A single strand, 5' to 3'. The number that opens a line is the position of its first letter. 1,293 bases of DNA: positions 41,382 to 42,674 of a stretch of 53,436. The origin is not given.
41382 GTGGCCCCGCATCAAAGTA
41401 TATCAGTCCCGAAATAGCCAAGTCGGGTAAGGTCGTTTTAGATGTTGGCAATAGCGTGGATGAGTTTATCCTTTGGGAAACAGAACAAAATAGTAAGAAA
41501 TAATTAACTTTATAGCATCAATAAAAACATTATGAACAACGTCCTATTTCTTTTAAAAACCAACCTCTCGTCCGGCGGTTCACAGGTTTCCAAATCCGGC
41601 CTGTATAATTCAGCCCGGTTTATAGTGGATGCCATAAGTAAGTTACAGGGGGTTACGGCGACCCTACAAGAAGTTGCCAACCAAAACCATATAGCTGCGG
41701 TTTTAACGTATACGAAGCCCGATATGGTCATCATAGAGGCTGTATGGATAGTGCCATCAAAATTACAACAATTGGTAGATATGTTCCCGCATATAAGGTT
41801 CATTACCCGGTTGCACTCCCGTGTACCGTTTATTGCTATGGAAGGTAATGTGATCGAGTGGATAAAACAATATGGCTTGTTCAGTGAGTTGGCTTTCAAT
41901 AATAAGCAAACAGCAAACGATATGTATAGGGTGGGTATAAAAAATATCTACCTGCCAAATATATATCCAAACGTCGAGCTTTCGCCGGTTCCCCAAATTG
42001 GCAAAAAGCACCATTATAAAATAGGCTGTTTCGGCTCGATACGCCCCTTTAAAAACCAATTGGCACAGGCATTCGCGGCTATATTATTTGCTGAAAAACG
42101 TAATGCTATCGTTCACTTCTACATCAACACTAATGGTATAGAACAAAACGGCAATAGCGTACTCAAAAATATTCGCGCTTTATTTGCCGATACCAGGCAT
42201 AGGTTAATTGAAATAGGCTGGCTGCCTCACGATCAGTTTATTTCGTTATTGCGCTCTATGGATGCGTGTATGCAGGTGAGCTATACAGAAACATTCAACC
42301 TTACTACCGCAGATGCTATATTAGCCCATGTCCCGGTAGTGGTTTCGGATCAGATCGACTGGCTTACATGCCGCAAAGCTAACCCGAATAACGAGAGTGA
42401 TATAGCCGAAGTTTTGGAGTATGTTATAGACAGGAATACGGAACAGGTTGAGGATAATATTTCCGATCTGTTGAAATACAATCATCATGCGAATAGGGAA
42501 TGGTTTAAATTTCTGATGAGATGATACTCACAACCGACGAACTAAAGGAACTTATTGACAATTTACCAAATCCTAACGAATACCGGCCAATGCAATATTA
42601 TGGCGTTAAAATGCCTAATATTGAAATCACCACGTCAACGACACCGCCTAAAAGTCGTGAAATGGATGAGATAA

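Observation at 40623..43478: Plus-strand island with an RHH regulator and two glycosyltransferases, inserted between baseplate hub and spike genes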

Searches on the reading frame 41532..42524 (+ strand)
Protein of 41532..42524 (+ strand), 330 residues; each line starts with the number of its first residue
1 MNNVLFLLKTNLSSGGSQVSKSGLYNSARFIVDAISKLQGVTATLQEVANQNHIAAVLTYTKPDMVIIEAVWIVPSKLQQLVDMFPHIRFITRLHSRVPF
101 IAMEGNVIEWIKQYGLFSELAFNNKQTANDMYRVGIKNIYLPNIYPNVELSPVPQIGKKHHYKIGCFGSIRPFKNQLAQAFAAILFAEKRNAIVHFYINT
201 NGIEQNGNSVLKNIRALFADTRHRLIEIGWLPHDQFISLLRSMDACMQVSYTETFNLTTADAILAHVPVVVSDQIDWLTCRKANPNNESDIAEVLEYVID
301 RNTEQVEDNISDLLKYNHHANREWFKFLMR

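Call 3: search_protein_families(library=pfam, proteins=[window:41532-42524:+], max_evalue=1)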
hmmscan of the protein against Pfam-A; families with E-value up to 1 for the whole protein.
window:41532-42524:+ (330 aa): 5 families
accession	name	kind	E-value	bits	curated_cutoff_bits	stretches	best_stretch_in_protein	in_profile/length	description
PF13692.12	Glyco_trans_1_4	-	4.4e-06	27.4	27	1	163-274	3-108/142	Glycosyl transferases group 1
PF20706.3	GT4-conflict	-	8.4e-05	22.1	26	1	236-275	275-314/385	Family 4 Glycosyltransferase in conflict systems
PF00534.26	Glycos_transf_1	-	0.0012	18.8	26.4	1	208-273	59-123/172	Glycosyl transferases group 1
PF22080.2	Dark_CARD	-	0.096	13.7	25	0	287-329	40-79/82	Dark, CARD domain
PF02845.22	CUE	-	0.17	12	21.1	0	75-88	2-15/42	CUE domain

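Call 4: search_protein_families(library=phrogs, proteins=[window:41532-42524:+], max_evalue=0.1)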
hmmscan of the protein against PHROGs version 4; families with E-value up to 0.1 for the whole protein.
window:41532-42524:+ (330 aa): 2 families
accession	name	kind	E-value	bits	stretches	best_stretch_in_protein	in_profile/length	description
phrog_2170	-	moron, auxiliary metabolic gene and host takeover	6.7e-09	36.3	1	89-273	98-285/374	glycosyltransferase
phrog_29304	-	unknown function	0.079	14.2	0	243-303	1-62/77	-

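Call 8: search_protein_families(library=ncbifam, proteins=[window:41532-42524:+], max_evalue=1)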
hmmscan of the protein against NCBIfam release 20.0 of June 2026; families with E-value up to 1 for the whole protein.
window:41532-42524:+ (330 aa): 3 families
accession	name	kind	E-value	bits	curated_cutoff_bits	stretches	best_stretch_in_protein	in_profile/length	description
TIGR04047.1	MSMEG_0565_glyc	hypoth_equivalog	1.8e-06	27.3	259.85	1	224-312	258-353/373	MSMEG_0565 family glycosyltransferase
NF038295.1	EPS_HpsP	equivalog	0.00017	20.7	550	1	229-277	274-322/388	hormogonium polysaccharide biosynthesis glycosyltransferase HpsP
NF053787.1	GlcN_PG_synth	equivalog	0.087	11.6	480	1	233-309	252-334/361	N-acetylglucosaminyl phosphatidylglycerol synthase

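Call 18: search_dna_similar(query=window:41532-42524:+, collection=phages, mode=protein, max_rows=30, max_evalue=0.01)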
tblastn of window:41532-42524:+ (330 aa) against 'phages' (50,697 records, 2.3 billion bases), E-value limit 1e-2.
Records with a match: 3; places in all: 3; records where one place covers at least 80% of the query: 3.
Best place of each record, by identity: <60% 3.
By first word of the organism name: Ralstonia 3.
By host as written in the record: - 2; Ralstonia solanacearum 1.
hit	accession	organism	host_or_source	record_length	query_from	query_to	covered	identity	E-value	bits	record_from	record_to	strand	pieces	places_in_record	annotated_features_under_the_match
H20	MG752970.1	Ralstonia phage RsoM2USA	Ralstonia solanacearum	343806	22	328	93%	40.4%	2e-61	217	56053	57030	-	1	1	hypothetical protein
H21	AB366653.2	Ralstonia phage phiRSL1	-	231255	14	328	95%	34.7%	2e-49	182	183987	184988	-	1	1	hypothetical protein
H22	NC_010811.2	Ralstonia phage phiRSL1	-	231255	14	328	95%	34.7%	2e-49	182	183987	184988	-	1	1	hypothetical protein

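Call 19: get_annotated_region(hit=H20, flank=6000)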
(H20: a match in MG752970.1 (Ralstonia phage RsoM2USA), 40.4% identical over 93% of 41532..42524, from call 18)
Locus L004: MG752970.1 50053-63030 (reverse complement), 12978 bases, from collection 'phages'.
description: Ralstonia phage RsoM2USA, complete genome.
organism: Ralstonia phage RsoM2USA (NCBI taxid 2070027)
taxonomy: Viruses; Duplodnaviria; Heunggongvirae; Uroviricota; Caudoviricetes
host: Ralstonia solanacearum; source: soil; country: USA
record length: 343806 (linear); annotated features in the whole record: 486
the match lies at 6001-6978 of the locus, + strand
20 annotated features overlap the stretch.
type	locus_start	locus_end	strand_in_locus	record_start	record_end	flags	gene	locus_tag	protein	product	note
CDS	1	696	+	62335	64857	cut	-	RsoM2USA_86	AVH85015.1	hypothetical protein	-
CDS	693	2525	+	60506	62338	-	-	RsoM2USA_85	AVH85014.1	hypothetical protein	-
CDS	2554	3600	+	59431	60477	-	-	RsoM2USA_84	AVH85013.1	hypothetical protein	-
CDS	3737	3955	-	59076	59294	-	-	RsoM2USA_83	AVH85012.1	hypothetical protein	-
CDS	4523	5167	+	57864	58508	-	-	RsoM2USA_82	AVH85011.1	hypothetical protein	-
CDS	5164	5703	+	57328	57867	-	-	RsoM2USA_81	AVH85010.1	hypothetical protein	-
CDS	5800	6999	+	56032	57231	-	-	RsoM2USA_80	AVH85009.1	hypothetical protein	-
CDS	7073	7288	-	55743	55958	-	-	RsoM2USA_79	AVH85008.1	hypothetical protein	-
CDS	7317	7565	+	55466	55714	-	-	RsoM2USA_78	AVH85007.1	hypothetical protein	-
CDS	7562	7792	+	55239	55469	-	-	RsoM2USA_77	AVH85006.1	hypothetical protein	-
CDS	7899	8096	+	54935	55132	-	-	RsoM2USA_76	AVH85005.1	hypothetical protein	-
CDS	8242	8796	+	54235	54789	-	-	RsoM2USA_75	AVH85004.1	hypothetical protein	-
CDS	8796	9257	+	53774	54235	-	-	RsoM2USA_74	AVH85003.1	hypothetical protein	-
CDS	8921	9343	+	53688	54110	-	-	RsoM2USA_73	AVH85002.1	hypothetical protein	-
CDS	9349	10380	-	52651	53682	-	-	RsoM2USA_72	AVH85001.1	hypothetical protein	-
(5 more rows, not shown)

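Call 38: find_homologous_proteins(query=window:41532-42524:+, max_evalue=0.001)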
Query window:41532-42524:+ (330 aa): 314 proteins with E <= 0.001 among 1487 candidates; the best 120 are listed.
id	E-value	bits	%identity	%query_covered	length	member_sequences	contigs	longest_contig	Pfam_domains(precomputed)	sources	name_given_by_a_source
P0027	9.4e-220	746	100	100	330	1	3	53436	PF13692.13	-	-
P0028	7.6e-151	520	69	99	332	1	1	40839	PF20706.4,PF13692.13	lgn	-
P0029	1.9e-150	519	70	99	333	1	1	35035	PF20706.4,PF13692.13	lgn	-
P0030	2.1e-150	518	69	99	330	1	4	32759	PF20706.4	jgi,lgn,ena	-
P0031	5.0e-150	517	70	99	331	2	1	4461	PF20706.4,PF13692.13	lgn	-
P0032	1.0e-149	516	69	99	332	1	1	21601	-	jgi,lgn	jgi:hypothetical protein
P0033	1.7e-147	509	69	99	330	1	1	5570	PF20706.4,PF13692.13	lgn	-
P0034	2.0e-145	502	67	99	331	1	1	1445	-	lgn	-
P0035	7.2e-143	494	67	99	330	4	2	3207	PF20706.4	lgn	-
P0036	3.7e-139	481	66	99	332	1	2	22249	PF20706.4,PF13692.13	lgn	-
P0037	1.1e-134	467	62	99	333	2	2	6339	-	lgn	-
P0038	6.3e-132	458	64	98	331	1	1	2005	-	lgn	-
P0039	7.4e-126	438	58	99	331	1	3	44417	-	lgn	-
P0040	1.3e-125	437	56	99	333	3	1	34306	PF13692.13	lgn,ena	-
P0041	2.0e-125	436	58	99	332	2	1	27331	-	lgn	-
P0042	6.6e-125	435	59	99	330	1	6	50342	-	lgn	-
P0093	1.2e-72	263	42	98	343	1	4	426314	-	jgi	jgi:glycosyltransferase involved in cell wall biosynthesis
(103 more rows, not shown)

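Call 39: find_encoding_contigs(protein=P0028, flank=10000, max_places=1)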
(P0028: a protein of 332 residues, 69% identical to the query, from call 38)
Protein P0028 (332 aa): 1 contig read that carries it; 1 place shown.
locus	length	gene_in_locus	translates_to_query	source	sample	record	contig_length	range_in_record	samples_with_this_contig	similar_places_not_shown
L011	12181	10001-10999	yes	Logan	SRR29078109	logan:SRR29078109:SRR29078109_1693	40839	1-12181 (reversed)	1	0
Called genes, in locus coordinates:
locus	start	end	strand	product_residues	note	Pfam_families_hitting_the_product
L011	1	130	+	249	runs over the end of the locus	-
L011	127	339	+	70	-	-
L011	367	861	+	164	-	PF00132:Hexapep, PF14602:Hexapep_2 (weak)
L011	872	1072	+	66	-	-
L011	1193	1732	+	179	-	-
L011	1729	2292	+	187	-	PF18922:DUF5672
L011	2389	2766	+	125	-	-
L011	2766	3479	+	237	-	PF01531:Glyco_transf_11 (weak)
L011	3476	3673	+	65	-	-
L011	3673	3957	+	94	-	-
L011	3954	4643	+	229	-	-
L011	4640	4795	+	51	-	-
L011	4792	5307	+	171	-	-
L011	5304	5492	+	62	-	-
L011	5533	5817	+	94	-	-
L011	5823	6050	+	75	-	-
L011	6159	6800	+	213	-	-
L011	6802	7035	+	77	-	-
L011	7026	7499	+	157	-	PF00132:Hexapep, PF14602:Hexapep_2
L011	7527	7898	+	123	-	-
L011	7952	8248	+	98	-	-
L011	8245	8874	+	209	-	-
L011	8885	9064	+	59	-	-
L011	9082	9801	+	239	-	PF22882:GT-D-like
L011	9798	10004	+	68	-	-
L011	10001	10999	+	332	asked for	PF20706:GT4-conflict (weak), PF13692:Glyco_trans_1_4 (weak)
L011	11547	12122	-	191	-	-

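Call 40: find_encoding_contigs(protein=P0042, flank=10000, max_places=1)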
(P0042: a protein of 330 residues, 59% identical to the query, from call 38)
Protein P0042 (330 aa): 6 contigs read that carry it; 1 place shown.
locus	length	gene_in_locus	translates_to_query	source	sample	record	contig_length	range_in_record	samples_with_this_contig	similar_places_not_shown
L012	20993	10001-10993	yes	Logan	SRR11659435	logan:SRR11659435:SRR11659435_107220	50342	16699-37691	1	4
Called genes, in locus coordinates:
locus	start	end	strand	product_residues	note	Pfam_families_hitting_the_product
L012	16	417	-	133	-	-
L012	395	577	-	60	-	-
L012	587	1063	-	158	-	-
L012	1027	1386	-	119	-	-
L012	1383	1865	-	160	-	-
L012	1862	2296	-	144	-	-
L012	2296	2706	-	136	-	-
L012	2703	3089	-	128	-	-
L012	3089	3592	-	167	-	PF05135:Phage_connect_1 (faint)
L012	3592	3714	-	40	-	-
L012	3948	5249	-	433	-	PF05065:Phage_capsid, PF04454:Linocin_M18 (weak)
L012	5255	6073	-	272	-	-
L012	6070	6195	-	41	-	-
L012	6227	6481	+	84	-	PF07878:RHH_5 (weak)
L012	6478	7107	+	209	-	PF02709:Glyco_transf_7C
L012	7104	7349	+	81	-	-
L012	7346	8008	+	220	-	PF00535:Glycos_transf_2 (weak)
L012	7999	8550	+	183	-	PF00535:Glycos_transf_2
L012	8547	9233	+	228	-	-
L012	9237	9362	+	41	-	-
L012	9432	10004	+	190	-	-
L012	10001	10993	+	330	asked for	-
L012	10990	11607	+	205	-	PF05050:Methyltransf_21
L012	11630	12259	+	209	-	-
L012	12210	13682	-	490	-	PF04860:Phage_portal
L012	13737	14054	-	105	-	-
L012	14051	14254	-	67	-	-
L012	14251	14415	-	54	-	-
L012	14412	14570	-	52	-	-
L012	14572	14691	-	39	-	-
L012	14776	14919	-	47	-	-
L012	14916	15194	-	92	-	-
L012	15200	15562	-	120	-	PF10902:WYL_2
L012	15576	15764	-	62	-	PF12844:HTH_19 (weak), PF01381:HTH_3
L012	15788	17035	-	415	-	PF03237:Terminase_6N, PF04466:Terminase_3, PF17289:Terminase_6C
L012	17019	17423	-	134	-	-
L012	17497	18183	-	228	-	-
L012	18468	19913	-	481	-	PF19263:DUF5906 (faint)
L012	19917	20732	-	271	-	PF08800:BT4734-like_N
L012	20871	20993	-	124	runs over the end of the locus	-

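Call 41: find_encoding_contigs(protein=P0093, flank=10000, max_places=1)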
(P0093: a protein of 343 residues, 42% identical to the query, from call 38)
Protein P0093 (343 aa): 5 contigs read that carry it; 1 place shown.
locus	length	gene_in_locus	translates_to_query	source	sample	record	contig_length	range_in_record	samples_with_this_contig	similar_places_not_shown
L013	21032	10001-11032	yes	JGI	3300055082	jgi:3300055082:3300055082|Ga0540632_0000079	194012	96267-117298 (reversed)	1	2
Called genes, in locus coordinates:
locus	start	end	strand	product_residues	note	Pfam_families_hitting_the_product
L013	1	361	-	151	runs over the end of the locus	-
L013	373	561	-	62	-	-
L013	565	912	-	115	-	-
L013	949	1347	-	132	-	-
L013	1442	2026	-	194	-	-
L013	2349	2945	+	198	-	PF01590:GAF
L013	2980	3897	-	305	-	-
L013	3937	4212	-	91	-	-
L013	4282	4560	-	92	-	-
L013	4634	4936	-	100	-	-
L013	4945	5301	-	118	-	-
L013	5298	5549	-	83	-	-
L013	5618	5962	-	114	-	-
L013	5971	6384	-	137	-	-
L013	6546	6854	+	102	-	-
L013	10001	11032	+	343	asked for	-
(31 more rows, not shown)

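Call 47: search_solved_structures(query=A3, max_evalue=1, show_alignments=1)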
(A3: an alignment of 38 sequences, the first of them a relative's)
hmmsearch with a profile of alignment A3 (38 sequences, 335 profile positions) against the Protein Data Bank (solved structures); distinct sequences matched with E-value up to 1: 1.
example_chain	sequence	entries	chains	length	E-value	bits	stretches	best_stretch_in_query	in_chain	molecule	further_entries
9r2b_B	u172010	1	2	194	0.4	12.6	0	2-61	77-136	de novo-designed alpha-helical barrel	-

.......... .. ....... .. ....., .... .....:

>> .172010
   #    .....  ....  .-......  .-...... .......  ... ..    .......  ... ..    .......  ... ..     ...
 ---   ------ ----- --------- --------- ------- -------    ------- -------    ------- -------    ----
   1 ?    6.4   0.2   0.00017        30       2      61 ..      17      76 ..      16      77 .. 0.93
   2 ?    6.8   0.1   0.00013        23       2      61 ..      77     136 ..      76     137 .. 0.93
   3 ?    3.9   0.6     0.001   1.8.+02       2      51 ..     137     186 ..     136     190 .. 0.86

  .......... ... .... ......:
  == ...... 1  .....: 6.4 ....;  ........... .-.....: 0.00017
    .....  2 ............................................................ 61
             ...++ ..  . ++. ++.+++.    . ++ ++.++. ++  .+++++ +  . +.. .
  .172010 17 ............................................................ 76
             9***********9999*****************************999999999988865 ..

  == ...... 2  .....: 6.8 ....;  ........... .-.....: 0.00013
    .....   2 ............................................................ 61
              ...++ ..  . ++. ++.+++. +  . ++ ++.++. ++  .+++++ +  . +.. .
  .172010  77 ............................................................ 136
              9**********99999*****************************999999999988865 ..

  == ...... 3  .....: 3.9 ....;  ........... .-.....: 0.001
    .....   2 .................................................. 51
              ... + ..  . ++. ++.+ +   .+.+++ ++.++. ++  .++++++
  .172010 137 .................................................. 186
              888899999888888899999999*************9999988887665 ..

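Call 50: search_protein_families(library=pfam, proteins=[L012:6227-6481:+, L011:8885-9064:+, L011:9798-10004:+, L012:9432-10004:+, L012:8547-9233:+], max_evalue=10)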
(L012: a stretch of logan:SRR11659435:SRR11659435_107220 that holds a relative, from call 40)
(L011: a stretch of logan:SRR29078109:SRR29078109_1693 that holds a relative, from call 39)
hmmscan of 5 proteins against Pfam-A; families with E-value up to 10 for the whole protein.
L012:6227-6481:+ (84 aa): 2 families
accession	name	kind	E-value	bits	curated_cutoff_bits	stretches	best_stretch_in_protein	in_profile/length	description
PF07878.17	RHH_5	-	2.5e-07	30.8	26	1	19-53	1-35/43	CopG-like RHH_1 or ribbon-helix-helix domain, RHH_5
PF04354.18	ZipA_C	-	0.041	14.2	23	1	10-44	93-127/128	ZipA, C-terminal FtsZ-binding domain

L011:8885-9064:+ (59 aa): 1 family
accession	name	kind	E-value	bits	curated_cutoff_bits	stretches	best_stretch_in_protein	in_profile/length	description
PF23078.2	HTH_CHD6-9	-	0.089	13.1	27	1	2-38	50-89/105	Chromodomain-helicase-DNA-binding protein 6-9, tri-helical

L011:9798-10004:+ (68 aa): 0 families

L012:9432-10004:+ (190 aa): 3 families
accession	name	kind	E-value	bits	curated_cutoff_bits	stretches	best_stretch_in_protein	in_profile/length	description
PF13489.12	Methyltransf_23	-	0.017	15.3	27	1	38-119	35-132/164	Methyltransferase domain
PF13847.12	Methyltransf_31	-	0.039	14.1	27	1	60-114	60-112/145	Methyltransferase domain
PF09630.15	DUF2024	-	0.15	12.5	27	1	32-73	29-70/81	Domain of unknown function (DUF2024)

L012:8547-9233:+ (228 aa): 0 families

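Call 59: predict_structure(alignment_id=A3)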
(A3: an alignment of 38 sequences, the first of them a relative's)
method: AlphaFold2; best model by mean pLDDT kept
length: 330 residues; sequences in the alignment: 38
mean_pLDDT: 92.8   pTM: 0.89
mean pLDDT of the five models: 92.8, 92.7, 92.5, 92.3, 92.2
residues with pLDDT >= 90: 271; 70-90: 45; 50-70: 6; < 50: 8
segments of 3 or more residues with pLDDT < 50: 13-20
pLDDT, mean of each block of 10 residues (from residue 1): 93 47 84 97 95 97 97 96 98 88 84 97 94 96 94 93 95 93 98 97 85 98 96 93 97 82 97 94 98 98 97 97 96
secondary structure, 60 per line:
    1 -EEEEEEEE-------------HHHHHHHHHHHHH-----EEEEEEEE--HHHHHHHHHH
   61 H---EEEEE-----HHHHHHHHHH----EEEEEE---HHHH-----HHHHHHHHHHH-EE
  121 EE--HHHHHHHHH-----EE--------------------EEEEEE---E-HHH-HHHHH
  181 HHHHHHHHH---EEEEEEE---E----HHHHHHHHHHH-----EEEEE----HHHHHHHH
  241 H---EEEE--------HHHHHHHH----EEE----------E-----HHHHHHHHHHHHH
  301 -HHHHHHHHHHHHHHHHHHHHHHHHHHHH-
elements in order: E2-9 H23-35 E41-48 H51-61 E65-69 H75-84 E89-94 H98-101 H107-117 E119-122 H125-133 E161-166 H176-189 E193-199 H208-218 E224-228 H233-241 E245-248 H257-264 E269-271 H288-300 H302-329

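Call 62: fold_search(model_id=the predicted structure, library=pdb)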
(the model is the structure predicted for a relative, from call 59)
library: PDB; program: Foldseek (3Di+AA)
matches with E <= 10: 1815; with E <= 0.001: 324
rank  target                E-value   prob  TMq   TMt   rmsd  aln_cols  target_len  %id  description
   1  6zmz                  4.3e-11  1.00  0.67  0.58   6.9       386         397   16  UDPG-bound Trehalose transferase from Thermoproteus uzoniensis (released 2020-09-30)
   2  8jjq_C                4.6e-11  1.00  0.66  0.68   5.1       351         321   13  Structure of SenB in complex with UDP-GalNAc at 1.64 Angstroms resolution (released 2024-02-07)
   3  8jjt_C                5.1e-11  1.00  0.67  0.69   5.1       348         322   13  Structure of SenB in complex with UDP-GlcNAc at 1.88 Angstroms resolution (released 2024-02-07)
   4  8jjn_A                6.4e-11  1.00  0.64  0.66   5.2       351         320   13  Structure of SenB in complex with UDP-Glc and PO4- at 1.98 Angstroms resolution (released 2024-02-07)
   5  8rz3_B                9.6e-11  1.00  0.66  0.68   5.2       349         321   13  Structures of Se- glycosyltransferase SenB from Variovorax paradoxus (released 2024-09-11)
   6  8rz3_A                1.4e-10  1.00  0.66  0.68   5.1       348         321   14  Structures of Se- glycosyltransferase SenB from Variovorax paradoxus (released 2024-09-11)
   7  8jjt_B                1.6e-10  1.00  0.67  0.68   5.1       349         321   13  Structure of SenB in complex with UDP-GlcNAc at 1.88 Angstroms resolution (released 2024-02-07)
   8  3oy2_A                1.6e-10  1.00  0.63  0.55   6.3       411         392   14  Crystal structure of a putative glycosyltransferase from Paramecium bursaria Chlorella virus NY2A (released 2010-11-17)
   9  6zn1                  2.2e-10  1.00  0.67  0.57   6.9       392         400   15  Trehalose transferase bound to alpha-D-glucopyranosyl-beta-galactopyranose from Thermoproteus uzoniensis (released 2021-01-20)
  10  8jjq_A                2.4e-10  1.00  0.66  0.67   5.3       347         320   13  Structure of SenB in complex with UDP-GalNAc at 1.64 Angstroms resolution (released 2024-02-07)
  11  8jjn_B                3.1e-10  1.00  0.65  0.67   5.0       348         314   13  Structure of SenB in complex with UDP-Glc and PO4- at 1.98 Angstroms resolution (released 2024-02-07)
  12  7qsg_A                3.3e-10  1.00  0.62  0.55   6.1       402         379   14  Methylmannose polysaccharide mannosyltransferase from M. hassiacum (released 2023-01-25)
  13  6zjh_AAA              3.5e-10  1.00  0.66  0.56   6.4       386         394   14  Trehalose transferase from Thermoproteus uzoniensis soaked with trehalose (released 2020-11-25)
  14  6jak_A                4.4e-10  1.00  0.65  0.50   6.6       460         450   11  OtsA apo structure (released 2019-12-04)
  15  2wtx_C                4.9e-10  1.00  0.64  0.50   6.4       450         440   12  Insight into the mechanism of enzymatic glycosyltransfer with retention through the synthesis and analysis of bisubstr (released 2010-02-23)
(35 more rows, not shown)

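Call 83: search_protein_families(library=pfam, proteins=[L004:4415-5167:+], max_evalue=0.001)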
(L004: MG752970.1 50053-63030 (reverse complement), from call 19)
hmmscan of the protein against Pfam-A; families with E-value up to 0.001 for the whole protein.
L004:4415-5167:+ (250 aa): 0 families

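Call 88: search_protein_families(library=padloc, proteins=[window:41532-42524:+], max_evalue=0.1)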
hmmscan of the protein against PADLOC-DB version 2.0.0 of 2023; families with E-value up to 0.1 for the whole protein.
window:41532-42524:+ (330 aa): 0 families
